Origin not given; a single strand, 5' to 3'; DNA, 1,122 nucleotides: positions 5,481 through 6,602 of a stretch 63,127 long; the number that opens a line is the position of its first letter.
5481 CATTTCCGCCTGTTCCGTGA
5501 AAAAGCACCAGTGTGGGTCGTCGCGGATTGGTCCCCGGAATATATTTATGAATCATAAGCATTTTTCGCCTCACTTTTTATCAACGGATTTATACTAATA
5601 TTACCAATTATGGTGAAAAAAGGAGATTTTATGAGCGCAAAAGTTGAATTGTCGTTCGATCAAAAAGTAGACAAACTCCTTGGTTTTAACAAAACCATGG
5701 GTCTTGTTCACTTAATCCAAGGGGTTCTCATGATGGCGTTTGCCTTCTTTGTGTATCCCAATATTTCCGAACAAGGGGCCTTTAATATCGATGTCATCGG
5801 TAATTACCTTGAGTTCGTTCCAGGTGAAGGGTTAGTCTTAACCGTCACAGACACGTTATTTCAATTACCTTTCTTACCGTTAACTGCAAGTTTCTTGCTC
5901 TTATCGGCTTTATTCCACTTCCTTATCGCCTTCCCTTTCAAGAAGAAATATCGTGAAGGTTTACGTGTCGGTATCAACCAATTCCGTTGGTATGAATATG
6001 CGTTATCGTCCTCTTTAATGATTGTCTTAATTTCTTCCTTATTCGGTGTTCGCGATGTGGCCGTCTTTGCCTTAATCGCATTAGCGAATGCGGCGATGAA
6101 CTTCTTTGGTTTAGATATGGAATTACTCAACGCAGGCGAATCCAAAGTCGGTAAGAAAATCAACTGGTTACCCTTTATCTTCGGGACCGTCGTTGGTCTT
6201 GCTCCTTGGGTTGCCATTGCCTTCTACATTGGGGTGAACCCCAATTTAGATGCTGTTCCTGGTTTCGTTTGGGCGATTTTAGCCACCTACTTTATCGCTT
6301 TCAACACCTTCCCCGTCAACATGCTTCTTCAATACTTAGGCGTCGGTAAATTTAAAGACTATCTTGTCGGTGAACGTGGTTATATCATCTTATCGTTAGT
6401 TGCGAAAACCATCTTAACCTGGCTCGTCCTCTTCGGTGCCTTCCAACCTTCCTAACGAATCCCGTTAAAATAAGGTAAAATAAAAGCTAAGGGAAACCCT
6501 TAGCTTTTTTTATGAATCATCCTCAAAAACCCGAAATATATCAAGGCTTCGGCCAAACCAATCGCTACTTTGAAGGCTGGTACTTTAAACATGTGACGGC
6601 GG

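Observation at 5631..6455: Intact heliorhodopsin gene with no visible chromophore pathway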

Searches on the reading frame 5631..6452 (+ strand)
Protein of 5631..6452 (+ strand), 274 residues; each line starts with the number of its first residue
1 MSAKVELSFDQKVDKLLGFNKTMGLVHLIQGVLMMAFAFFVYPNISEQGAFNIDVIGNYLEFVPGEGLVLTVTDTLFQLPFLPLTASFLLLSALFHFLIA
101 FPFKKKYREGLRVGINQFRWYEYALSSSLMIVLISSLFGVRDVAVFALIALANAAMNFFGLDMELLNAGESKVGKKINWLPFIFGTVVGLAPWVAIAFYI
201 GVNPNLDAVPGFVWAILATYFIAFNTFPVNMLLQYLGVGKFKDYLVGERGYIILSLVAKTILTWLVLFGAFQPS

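Call 3: search_protein_families(library=pfam, proteins=[window:5631-6452:+], max_evalue=0.01)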
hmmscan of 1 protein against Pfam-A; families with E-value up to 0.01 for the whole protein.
window:5631-6452:+ (274 aa): 1 family
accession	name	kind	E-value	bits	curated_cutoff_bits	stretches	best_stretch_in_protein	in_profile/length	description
PF18761.7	Heliorhodopsin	-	1.8e-82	276.7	26.7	1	18-270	3-241/242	Heliorhodopsin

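Call 4: search_solved_structures(query=window:5631-6452:+, show_alignments=3)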
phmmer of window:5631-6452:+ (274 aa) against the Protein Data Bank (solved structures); distinct sequences matched with E-value up to 0.001: 6.
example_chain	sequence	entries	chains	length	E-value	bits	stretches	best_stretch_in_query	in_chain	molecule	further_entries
9vfc_A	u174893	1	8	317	1.9e-50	175.4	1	12-273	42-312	heliorhodopsin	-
9ljj_A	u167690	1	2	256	1.3e-41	146.4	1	12-273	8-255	Heliorhodopsin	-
6su3_X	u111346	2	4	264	1.5e-41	146.3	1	12-273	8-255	48C12 heliorhodopsin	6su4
6uh3_A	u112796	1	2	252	3.9e-41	144.9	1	12-269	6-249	Heliorhodopsin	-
6is6_A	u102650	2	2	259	1.1e-40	143.4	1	16-273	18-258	heliorhodopsin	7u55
7clj_A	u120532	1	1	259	2.7e-40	142.1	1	16-273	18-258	heliorhodopsin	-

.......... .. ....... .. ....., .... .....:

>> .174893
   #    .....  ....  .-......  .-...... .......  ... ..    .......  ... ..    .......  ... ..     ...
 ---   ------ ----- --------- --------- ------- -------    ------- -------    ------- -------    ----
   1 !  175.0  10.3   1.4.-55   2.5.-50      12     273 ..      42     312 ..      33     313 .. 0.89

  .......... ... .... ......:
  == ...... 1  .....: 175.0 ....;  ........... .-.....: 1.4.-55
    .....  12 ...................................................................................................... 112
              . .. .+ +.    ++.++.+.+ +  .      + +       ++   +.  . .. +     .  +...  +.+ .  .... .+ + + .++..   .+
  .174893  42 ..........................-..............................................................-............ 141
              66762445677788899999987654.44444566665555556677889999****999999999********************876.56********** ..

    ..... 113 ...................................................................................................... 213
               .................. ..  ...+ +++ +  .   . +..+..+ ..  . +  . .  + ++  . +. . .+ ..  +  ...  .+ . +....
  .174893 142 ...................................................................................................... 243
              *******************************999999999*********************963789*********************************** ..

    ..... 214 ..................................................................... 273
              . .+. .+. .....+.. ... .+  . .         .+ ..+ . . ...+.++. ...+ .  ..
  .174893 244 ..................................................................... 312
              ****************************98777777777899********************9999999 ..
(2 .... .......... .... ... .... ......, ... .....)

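Call 12: find_related_loci(query=window:5631-6452:+, collection=genome_contigs, flank=10000)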
Query window:5631-6452:+ (274 aa) in genome_contigs; peptide patterns used: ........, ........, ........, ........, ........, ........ (x = any residue, [..] = any of these).
125 stretches matched a pattern; 74 encode a relative of the query (tblastn E <= 1e-3); 74 distinct loci.
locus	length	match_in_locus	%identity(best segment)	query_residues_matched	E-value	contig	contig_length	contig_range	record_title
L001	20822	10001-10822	99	1-274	1e-176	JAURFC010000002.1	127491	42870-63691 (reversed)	MAG: Bacillota bacterium isolate SFB_3D_100_73 k141_488740_length_127491_cov_19.0792, whole genome shotgun sequence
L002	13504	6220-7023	91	8-274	9e-160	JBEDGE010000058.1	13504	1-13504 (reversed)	MAG: Bacillota bacterium isolate NASQAN2014_190_B_bin.69 scaffold_316301, whole genome shotgun sequence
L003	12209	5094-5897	91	8-274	2e-159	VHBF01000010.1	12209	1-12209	MAG: Bacillota bacterium isolate M_surface_6_m1_040 M_surface_6_m1_040_Ga0194115_10006185, whole genome shotgun sequence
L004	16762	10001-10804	90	8-274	5e-159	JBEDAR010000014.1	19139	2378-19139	MAG: Bacillota bacterium isolate NASQAN2014_035_B_bin.38 scaffold_612095, whole genome shotgun sequence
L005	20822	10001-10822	88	3-274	3e-158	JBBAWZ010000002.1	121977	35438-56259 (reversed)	MAG: Bacilli bacterium isolate EUL_362 ctg2-EUL_362, whole genome shotgun sequence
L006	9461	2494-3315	88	3-274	7e-158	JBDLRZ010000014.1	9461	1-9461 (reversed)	MAG: Bacillota bacterium isolate icacos_2019_sw_WHONDRS-S19S_0094_B_bin.72 scaffold_609111, whole genome shotgun sequenc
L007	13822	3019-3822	89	8-274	2e-157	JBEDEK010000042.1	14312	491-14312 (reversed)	MAG: Bacillota bacterium isolate NASQAN2014_185_B_bin.99 scaffold_338373, whole genome shotgun sequence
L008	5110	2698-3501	86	8-274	6e-156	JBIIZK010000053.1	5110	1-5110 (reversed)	MAG: Bacilli bacterium isolate ME2006-05-15D7_3300044846_group2_bin41 Rohwer_bin1437_scaffold_22548_c1, whole genome sho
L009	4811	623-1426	87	8-274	8e-156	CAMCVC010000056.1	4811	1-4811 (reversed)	MAG: Staphylococcus epidermidis isolate ME-08apr19-191 genome assembly, contig: ME-08apr19-C41710, whole genome shotgun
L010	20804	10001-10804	87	8-274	1e-152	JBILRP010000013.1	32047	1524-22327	MAG: Bacilli bacterium isolate ME2018-06-14_3300042564_group8_bin342 Rohwer_bin1439_scaffold_978_c1, whole genome shotgu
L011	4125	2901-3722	85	1-274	2e-156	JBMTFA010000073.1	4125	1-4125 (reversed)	MAG: Bacilli bacterium isolate LKB_V2_S15_100percent_par_LKB_V2_S15_metabat.108 NODE_18017_length_4125_cov_5.628010, who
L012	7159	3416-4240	84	1-274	1e-150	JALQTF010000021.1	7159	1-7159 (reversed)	MAG: Acholeplasmataceae bacterium isolate DAH.13 DAH_83504, whole genome shotgun sequence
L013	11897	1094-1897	86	8-274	2e-150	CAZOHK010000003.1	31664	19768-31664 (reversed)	MAG TPA_asm: uncultured Staphylococcus sp. isolate SRP318679_co1_121 genome assembly, contig: NODE_2220_length_31664_cov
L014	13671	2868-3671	85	7-273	7e-150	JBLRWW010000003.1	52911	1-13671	MAG: Acholeplasmataceae bacterium isolate TamC05-21 NODE_319_length_52911_cov_8.927823, whole genome shotgun sequence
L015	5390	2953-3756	85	8-274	4e-151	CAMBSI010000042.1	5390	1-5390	MAG: Staphylococcus epidermidis isolate GE-07nov19-22 genome assembly, contig: GE-07nov19-C31332, whole genome shotgun s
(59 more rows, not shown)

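Call 15: find_homologous_proteins(query=window:5631-6452:+, max_evalue=1e-20)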
Query window:5631-6452:+ (274 aa): 3768 proteins with E <= 1e-20 among 5233 candidates; the best 120 are listed.
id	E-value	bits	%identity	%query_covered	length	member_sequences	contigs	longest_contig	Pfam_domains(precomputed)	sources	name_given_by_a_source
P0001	1.5e-172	591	100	100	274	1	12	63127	PF18761.8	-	-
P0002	1.6e-172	590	100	100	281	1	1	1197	PF18761.8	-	-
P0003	7.4e-172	588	100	100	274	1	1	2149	PF18761.8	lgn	-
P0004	7.3e-171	585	99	100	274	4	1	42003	PF18761.8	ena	-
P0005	2.3e-165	567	95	100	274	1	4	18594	PF18761.8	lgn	-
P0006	8.8e-165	565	94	100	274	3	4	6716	PF18761.8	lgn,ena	-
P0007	3.7e-153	527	86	100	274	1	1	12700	PF18761.8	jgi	jgi:hypothetical protein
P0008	6.1e-153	526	87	100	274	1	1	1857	PF18761.8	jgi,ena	-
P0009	6.3e-153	526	89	100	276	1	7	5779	PF18761.8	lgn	-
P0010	6.1e-152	523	86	100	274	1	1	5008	PF18761.8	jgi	jgi:hypothetical protein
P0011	6.8e-152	523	89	97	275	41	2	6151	PF18761.8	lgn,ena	-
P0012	1.2e-151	522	87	100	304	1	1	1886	PF18761.8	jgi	jgi:hypothetical protein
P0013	8.6e-151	519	88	97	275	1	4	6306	PF18761.8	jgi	jgi:hypothetical protein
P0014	1.0e-150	519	86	100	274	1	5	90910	PF18761.8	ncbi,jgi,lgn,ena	jgi:hypothetical protein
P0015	1.2e-150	519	87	100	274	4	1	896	PF18761.8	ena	-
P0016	1.4e-150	519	86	100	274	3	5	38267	PF18761.8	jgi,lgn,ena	jgi:hypothetical protein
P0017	2.0e-150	518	86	100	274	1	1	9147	PF18761.8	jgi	jgi:hypothetical protein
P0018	4.3e-150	517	86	100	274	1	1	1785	PF18761.8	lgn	-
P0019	5.2e-150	517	87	100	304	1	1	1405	PF18761.8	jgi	jgi:hypothetical protein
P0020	1.6e-149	515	88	97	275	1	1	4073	PF18761.8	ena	-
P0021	2.4e-149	515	86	99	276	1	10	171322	PF18761.8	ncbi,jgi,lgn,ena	jgi:hypothetical protein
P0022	3.2e-149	514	86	99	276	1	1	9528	PF18761.8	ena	-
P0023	3.9e-149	514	85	100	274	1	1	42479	PF18761.8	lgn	-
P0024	8.3e-149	513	86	99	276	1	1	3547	PF18761.8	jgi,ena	jgi:hypothetical protein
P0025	1.2e-148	512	87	98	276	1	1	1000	PF18761.8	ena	-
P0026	1.4e-148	512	87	98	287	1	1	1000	PF18761.8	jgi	-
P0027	1.4e-148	512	86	99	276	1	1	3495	PF18761.8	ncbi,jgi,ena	-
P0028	2.1e-148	511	87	97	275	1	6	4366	PF18761.8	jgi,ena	jgi:hypothetical protein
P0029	2.1e-148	511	87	97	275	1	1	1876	PF18761.8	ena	-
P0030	2.3e-148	511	87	97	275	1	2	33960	PF18761.8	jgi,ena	jgi:hypothetical protein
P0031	2.5e-148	511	86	99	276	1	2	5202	PF18761.8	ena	-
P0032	3.0e-148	511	86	97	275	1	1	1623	PF18761.8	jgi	jgi:hypothetical protein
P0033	3.0e-148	511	86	97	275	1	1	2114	PF18761.8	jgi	jgi:hypothetical protein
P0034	3.6e-148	511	86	97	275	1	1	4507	PF18761.8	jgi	jgi:hypothetical protein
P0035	3.6e-148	511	86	97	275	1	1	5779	PF18761.8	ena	-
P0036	3.6e-148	511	86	97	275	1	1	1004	PF18761.8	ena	-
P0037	3.8e-148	511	86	97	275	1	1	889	PF18761.8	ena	-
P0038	4.0e-148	511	86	97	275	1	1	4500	PF18761.8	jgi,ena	jgi:hypothetical protein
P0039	4.3e-148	510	86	97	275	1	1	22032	PF18761.8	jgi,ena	jgi:hypothetical protein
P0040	5.0e-148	510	86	97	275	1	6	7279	PF18761.8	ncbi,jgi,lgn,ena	jgi:hypothetical protein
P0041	5.0e-148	510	86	97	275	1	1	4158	PF18761.8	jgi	jgi:hypothetical protein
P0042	8.0e-148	510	87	97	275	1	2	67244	PF18761.8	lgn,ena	-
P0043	8.0e-148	510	87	97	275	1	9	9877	PF18761.8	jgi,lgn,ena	jgi:hypothetical protein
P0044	1.1e-147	509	85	97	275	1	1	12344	PF18761.8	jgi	jgi:hypothetical protein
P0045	1.1e-147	509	87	97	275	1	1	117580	PF18761.8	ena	-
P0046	1.2e-147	509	86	97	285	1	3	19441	PF18761.8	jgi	jgi:hypothetical protein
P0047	1.2e-147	509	87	97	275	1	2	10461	PF18761.8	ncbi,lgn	-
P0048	1.3e-147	509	87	97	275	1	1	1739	PF18761.8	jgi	jgi:hypothetical protein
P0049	1.3e-147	509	86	97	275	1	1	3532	PF18761.8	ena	-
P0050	1.4e-147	509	87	97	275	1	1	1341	PF18761.8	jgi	jgi:hypothetical protein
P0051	1.5e-147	509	86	97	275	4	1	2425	PF18761.8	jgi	jgi:hypothetical protein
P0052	1.5e-147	509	87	97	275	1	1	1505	PF18761.8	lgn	-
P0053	1.6e-147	509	87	97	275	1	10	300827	PF18761.8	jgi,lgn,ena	-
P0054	1.7e-147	508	87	97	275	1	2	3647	PF18761.8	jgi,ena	jgi:hypothetical protein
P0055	1.9e-147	508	87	97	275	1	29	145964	PF18761.8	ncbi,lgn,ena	-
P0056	2.0e-147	508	86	97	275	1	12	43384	PF18761.8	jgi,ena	jgi:hypothetical protein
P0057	2.0e-147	508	87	97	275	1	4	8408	PF18761.8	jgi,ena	jgi:hypothetical protein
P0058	2.4e-147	508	87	97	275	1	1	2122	PF18761.8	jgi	jgi:hypothetical protein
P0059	2.4e-147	508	86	97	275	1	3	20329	PF18761.8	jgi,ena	jgi:hypothetical protein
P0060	2.6e-147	508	87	97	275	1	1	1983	PF18761.8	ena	-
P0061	2.7e-147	508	85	97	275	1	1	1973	PF18761.8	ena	-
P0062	2.7e-147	508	87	97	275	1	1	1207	PF18761.8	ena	-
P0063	2.8e-147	508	87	97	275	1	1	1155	PF18761.8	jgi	jgi:hypothetical protein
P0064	2.9e-147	508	84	100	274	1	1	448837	PF18761.8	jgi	jgi:hypothetical protein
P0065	3.3e-147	508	86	97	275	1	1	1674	PF18761.8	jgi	jgi:hypothetical protein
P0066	4.2e-147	507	87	97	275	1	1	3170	PF18761.8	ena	-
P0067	4.4e-147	507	87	97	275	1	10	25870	PF18761.8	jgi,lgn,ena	jgi:hypothetical protein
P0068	5.3e-147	507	87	97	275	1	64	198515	PF18761.8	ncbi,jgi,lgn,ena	jgi:hypothetical protein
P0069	6.2e-147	507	87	97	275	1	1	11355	PF18761.8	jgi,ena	jgi:hypothetical protein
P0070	6.6e-147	507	85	97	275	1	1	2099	PF18761.8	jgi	jgi:hypothetical protein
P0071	7.4e-147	506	86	97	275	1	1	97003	PF18761.8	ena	-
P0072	7.8e-147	506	87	97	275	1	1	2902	PF18761.8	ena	-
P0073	8.3e-147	506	86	97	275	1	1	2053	PF18761.8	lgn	-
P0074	9.4e-147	506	87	97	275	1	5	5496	PF18761.8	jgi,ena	jgi:hypothetical protein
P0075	1.1e-146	506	86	97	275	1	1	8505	PF18761.8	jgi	jgi:hypothetical protein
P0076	1.1e-146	506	87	97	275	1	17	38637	PF18761.8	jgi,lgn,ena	jgi:hypothetical protein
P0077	1.3e-146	506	85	97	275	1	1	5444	PF18761.8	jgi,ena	jgi:hypothetical protein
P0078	1.4e-146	505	87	97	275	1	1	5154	PF18761.8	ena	-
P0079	1.7e-146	505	86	97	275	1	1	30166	PF18761.8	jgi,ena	jgi:hypothetical protein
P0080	3.6e-146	504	85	97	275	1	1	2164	PF18761.8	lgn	-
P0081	4.9e-146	504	85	97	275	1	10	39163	PF18761.8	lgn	-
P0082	7.9e-146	503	85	97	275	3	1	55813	PF18761.8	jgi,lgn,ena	jgi:hypothetical protein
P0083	8.8e-146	503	85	97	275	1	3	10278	PF18761.8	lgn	-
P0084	2.8e-145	501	86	97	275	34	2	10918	PF18761.8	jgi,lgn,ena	jgi:hypothetical protein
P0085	3.5e-145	501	85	97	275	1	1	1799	PF18761.8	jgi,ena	jgi:hypothetical protein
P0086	4.4e-145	501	85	98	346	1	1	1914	PF18761.8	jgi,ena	jgi:hypothetical protein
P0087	4.5e-145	501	84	97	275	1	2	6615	PF18761.8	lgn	-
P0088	4.7e-145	500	85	97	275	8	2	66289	PF18761.8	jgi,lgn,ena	jgi:hypothetical protein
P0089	1.2e-144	499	85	97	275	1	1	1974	PF18761.8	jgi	jgi:hypothetical protein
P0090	1.4e-144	499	85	97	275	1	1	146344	PF18761.8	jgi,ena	jgi:hypothetical protein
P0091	2.8e-144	498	84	100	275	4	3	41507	PF18761.8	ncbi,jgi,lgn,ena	jgi:hypothetical protein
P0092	2.0e-143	495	82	100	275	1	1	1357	PF18761.8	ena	-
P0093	2.7e-143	495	82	100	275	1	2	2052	PF18761.8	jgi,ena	-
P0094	3.9e-143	494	81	100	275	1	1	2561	PF18761.8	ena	-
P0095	5.5e-143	494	81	100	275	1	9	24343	PF18761.8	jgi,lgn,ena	jgi:hypothetical protein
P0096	6.8e-143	493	81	100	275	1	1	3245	PF18761.8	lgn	-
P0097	7.7e-143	493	81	100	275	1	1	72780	PF18761.8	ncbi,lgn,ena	-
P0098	1.1e-142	493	84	97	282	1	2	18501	PF18761.8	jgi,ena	jgi:hypothetical protein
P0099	2.4e-142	492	81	100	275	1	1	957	PF18761.8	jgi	jgi:hypothetical protein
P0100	2.5e-142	492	81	100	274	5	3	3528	PF18761.8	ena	-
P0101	3.0e-142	491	81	100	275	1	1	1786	PF18761.8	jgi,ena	jgi:hypothetical protein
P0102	3.3e-142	491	81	100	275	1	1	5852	PF18761.8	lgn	-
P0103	3.5e-142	491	85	97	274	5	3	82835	PF18761.8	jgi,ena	jgi:hypothetical protein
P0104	1.9e-141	489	81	99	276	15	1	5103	PF18761.8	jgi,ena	jgi:hypothetical protein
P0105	3.5e-141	488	82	100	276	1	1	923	PF18761.8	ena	-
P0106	3.9e-141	488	80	100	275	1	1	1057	PF18761.8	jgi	-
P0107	6.2e-141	487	80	100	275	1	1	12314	PF18761.8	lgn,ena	-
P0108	7.1e-141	487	80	100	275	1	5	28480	PF18761.8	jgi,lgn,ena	jgi:hypothetical protein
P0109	1.3e-140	486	81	100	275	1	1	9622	PF18761.8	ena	-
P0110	1.4e-140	486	83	97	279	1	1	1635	PF18761.8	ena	-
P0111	2.6e-140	485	80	100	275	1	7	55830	PF18761.8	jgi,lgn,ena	jgi:hypothetical protein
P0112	2.9e-140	485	83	97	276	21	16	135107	PF18761.8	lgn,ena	-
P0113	2.9e-140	485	80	100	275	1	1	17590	PF18761.8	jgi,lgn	-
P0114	3.6e-140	484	80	100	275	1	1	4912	PF18761.8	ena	-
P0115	3.7e-140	484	80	100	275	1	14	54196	PF18761.8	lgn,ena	-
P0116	3.8e-140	484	81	100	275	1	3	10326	PF18761.8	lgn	-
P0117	4.1e-140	484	80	100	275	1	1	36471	PF18761.8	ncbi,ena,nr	ncbi:MAG: heliorhodopsin HeR [Firmicutes bacterium]|nr:heliorhodopsin HeR [Bacillota bacterium]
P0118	4.2e-140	484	80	100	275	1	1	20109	PF18761.8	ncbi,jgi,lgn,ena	-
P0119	5.0e-140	484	80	100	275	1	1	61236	PF18761.8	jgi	jgi:hypothetical protein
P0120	5.1e-140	484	81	100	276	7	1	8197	PF18761.8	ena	-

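Call 16: find_encoding_contigs(protein=window:5631-6452:+, flank=10000, max_places=4)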
Protein window:5631-6452:+ (274 aa): 23 contigs read that carry it; 4 places shown.
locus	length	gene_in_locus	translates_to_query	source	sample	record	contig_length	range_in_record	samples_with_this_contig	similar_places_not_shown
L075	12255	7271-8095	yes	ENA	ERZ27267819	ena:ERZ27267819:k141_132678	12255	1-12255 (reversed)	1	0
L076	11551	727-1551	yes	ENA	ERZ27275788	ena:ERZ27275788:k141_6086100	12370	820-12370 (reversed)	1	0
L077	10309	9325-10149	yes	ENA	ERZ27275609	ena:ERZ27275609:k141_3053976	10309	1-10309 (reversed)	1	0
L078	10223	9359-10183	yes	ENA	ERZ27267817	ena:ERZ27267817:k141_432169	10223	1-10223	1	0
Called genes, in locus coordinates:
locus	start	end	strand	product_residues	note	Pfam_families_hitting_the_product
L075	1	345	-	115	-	?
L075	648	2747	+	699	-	PF08343:RNR_N, PF00317:Ribonuc_red_lgN, PF02867:Ribonuc_red_lgC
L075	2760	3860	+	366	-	PF00268:Ribonuc_red_sm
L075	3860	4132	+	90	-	-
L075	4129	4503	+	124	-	PF07972:Flavodoxin_NdrI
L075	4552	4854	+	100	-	-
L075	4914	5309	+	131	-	PF09945:DUF2177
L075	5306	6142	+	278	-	PF06966:DUF1295, PF02544:Steroid_dh (weak)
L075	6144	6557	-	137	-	PF01292:Ni_hydr_CYTB (faint)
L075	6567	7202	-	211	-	PF01738:DLH, PF02230:Abhydrolase_2 (faint), PF12146:Hydrolase_4 (faint), PF00326:Peptidase_S9 (faint)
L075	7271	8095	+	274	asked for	PF18761:Heliorhodopsin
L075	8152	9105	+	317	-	PF14249:Tocopherol_cycl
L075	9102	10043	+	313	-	PF00561:Abhydrolase_1, PF12146:Hydrolase_4, PF12697:Abhydrolase_6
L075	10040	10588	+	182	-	PF04525:LOR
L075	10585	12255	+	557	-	?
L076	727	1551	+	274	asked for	PF18761:Heliorhodopsin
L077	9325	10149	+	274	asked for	PF18761:Heliorhodopsin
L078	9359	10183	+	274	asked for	PF18761:Heliorhodopsin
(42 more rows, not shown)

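Call 17: find_encoding_contigs(protein=P0097, flank=10000, max_places=3)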
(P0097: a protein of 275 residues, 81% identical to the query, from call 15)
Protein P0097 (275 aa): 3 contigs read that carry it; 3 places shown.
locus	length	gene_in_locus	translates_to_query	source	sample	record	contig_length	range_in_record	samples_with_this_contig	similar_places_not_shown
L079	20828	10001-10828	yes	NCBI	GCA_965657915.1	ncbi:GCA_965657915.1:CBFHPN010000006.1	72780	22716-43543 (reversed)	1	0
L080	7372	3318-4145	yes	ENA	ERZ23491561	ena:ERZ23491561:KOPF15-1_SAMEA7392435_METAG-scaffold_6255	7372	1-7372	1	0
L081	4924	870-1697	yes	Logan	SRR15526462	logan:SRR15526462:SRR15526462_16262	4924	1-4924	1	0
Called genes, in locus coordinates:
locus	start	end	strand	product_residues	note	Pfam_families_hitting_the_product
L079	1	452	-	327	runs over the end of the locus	PF02779:Transket_pyr, PF02780:Transketolase_C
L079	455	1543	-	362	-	PF00676:E1_dh, PF13292:DXP_synthase_N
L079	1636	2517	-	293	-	PF00491:Arginase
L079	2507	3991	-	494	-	PF01276:OKR_DC_1, PF00155:Aminotran_1_2, PF00266:Aminotran_5 (weak), PF01041:DegT_DnrJ_EryC1, PF05889:SepSecS (faint), PF03711:OKR_DC_1_C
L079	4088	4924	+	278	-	PF21088:MS_channel_1st (weak), PF00924:MS_channel_2nd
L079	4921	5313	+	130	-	PF09945:DUF2177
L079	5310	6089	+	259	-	PF06966:DUF1295, PF02544:Steroid_dh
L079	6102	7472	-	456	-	PF00875:DNA_photolyase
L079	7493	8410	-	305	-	PF00494:SQS_PSY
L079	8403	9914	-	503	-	PF00890:FAD_binding_2 (weak), PF01266:DAO (weak), PF03486:HI0933_like (weak), PF07992:Pyr_redox_2 (faint), PF13450:NAD_binding_8, PF01593:Amino_oxidase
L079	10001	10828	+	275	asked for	PF18761:Heliorhodopsin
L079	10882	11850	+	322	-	PF14249:Tocopherol_cycl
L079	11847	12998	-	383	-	PF02274:ADI, PF19420:DDAH_eukar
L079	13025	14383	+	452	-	PF00875:DNA_photolyase, PF03441:FAD_binding_7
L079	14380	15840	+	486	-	PF04244:DPRP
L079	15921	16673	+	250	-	PF14808:TMEM164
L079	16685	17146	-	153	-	PF00885:DMRL_synthase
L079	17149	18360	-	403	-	PF00926:DHBP_synthase, PF00925:GTP_cyclohydro2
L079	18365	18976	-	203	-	PF00677:Lum_binding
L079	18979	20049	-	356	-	PF00383:dCMP_cyt_deam_1, PF14437:MafB19-deam, PF01872:RibD_C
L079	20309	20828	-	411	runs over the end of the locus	PF16491:Peptidase_M48_N, PF01435:Peptidase_M48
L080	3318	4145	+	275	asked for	PF18761:Heliorhodopsin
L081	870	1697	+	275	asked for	PF18761:Heliorhodopsin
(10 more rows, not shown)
